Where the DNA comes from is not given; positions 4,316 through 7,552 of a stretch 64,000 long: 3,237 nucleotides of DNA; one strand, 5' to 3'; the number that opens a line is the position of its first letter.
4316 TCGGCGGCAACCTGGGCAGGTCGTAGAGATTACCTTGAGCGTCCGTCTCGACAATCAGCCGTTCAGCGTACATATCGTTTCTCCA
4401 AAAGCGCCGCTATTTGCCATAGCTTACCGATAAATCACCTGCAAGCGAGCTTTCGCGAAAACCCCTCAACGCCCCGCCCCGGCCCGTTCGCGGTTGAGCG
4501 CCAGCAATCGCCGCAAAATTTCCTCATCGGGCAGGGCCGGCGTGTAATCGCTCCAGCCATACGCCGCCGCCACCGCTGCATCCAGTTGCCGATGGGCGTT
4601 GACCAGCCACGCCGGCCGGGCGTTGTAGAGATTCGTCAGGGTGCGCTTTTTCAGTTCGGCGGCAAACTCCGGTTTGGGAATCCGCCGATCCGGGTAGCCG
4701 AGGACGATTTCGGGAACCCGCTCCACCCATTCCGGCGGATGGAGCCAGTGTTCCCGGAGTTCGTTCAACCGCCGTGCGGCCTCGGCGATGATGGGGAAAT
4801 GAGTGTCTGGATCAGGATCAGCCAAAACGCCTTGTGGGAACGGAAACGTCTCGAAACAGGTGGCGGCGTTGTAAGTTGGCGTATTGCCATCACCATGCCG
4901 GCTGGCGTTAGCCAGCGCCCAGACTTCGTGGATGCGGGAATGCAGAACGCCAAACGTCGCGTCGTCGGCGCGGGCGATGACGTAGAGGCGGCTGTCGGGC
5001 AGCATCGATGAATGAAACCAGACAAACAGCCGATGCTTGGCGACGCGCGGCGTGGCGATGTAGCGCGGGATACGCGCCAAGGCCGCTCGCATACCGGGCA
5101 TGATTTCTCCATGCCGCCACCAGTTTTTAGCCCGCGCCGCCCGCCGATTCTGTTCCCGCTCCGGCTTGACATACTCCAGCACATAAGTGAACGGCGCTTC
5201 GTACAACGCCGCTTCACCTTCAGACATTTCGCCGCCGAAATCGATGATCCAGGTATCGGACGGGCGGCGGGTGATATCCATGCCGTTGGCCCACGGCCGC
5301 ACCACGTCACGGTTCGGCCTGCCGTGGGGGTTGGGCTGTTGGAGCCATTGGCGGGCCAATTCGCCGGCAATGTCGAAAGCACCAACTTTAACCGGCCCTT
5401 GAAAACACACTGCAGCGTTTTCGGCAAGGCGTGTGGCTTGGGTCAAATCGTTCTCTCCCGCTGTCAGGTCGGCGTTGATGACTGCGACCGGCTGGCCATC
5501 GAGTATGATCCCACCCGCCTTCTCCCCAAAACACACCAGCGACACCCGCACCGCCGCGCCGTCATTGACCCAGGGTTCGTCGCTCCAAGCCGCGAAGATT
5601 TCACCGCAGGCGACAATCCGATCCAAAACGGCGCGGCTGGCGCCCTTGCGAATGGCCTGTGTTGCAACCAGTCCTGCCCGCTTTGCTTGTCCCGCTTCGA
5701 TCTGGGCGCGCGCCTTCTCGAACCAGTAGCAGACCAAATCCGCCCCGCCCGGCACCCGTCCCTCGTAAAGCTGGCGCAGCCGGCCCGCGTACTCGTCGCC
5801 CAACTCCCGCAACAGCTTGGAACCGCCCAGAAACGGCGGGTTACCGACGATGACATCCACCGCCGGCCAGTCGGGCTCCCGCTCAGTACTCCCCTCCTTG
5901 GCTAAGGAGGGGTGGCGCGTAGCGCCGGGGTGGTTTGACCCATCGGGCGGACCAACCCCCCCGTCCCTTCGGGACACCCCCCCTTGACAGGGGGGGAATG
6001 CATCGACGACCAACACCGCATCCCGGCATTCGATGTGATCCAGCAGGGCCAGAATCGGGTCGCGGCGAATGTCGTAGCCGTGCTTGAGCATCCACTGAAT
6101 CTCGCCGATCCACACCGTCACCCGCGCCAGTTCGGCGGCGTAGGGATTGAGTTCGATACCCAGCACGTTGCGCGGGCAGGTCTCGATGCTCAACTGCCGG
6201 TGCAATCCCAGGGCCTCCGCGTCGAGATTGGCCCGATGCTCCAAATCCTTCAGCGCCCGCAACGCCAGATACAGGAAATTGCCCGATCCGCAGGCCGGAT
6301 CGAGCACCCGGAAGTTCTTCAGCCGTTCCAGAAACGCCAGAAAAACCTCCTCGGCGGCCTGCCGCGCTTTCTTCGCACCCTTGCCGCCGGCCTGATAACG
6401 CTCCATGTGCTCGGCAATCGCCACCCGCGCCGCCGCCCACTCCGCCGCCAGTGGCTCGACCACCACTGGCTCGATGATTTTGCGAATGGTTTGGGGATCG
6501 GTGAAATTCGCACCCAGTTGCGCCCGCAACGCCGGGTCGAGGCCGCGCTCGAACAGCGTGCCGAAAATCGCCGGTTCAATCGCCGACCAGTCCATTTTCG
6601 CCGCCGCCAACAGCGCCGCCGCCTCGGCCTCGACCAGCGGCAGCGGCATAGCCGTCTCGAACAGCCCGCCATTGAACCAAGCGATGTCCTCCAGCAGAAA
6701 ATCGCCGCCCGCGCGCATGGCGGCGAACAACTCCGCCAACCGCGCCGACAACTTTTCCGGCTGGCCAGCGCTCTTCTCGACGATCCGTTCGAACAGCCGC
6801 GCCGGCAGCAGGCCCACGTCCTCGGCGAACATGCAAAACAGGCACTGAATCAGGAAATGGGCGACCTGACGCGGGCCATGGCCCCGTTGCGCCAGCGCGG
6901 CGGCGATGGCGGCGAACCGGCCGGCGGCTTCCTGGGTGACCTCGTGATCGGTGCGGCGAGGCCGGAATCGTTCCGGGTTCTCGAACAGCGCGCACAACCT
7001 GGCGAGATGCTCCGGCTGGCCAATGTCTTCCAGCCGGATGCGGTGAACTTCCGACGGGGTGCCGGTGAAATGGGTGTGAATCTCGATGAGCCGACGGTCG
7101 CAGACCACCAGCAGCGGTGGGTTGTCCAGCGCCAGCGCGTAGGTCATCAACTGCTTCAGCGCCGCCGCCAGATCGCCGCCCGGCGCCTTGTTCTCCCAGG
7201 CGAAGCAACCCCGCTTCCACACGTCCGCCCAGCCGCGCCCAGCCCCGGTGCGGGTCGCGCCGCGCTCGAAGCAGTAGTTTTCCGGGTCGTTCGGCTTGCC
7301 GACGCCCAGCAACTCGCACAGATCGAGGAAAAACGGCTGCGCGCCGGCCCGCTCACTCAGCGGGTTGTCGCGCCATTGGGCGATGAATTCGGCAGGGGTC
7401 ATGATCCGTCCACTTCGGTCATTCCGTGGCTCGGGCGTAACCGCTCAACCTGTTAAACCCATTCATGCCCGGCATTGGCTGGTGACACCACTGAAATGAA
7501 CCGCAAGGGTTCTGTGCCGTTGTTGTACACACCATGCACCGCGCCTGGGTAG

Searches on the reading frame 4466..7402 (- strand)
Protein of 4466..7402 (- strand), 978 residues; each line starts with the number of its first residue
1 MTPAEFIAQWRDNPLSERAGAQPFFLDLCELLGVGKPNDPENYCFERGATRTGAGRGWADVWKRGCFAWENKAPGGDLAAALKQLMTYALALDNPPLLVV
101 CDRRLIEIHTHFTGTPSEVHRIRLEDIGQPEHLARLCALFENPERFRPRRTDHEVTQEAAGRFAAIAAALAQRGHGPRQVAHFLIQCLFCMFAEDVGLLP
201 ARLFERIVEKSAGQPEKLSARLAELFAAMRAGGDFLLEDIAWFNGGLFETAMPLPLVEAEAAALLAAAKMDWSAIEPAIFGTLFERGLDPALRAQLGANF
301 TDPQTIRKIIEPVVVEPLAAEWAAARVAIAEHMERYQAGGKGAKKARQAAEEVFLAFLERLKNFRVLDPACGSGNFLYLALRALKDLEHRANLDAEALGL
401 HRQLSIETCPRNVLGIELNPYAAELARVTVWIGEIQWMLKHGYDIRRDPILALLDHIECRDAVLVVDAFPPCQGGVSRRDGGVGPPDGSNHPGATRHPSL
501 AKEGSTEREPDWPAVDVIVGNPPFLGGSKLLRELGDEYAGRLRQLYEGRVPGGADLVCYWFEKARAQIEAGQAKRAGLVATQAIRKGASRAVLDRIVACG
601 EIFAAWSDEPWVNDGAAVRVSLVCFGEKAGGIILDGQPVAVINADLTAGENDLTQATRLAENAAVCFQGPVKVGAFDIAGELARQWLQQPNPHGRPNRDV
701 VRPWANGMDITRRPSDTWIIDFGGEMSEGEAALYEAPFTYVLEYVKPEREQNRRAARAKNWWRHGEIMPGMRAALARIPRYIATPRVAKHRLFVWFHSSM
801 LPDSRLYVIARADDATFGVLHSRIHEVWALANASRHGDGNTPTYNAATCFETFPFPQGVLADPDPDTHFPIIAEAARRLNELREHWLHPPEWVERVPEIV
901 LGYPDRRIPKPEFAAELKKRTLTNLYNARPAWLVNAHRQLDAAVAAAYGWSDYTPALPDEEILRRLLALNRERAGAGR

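Call 69: search_protein_families(library=pfam, proteins=[window:4466-7402:-], max_evalue=0.001)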
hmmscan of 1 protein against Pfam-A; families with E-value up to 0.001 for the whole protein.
window:4466-7402:- (978 aa): 6 families
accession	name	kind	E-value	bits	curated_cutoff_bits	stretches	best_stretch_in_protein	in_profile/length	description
PF20473.4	MmeI_Mtase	-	1.1e-27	97.3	27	1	350-626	7-249/259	MmeI, DNA-methyltransferase domain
PF20465.4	MmeI_hel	-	1.1e-14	55.4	27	1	179-248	2-75/75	MmeI, helicase spacer domain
PF20464.3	MmeI_N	-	3.4e-13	50.7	27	1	1-172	1-180/181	MmeI, N-terminal domain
PF20466.3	MmeI_TRD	-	6.9e-05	22.7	27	1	744-857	93-206/207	MmeI, target recognition domain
PF02384.22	N6_Mtase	-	0.00064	19.6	20.4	0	353-436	37-103/311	N-6 DNA Methylase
PF07669.17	Eco57I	-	0.00099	19.7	25.3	0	516-565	76-121/171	Eco57I restriction-modification methylase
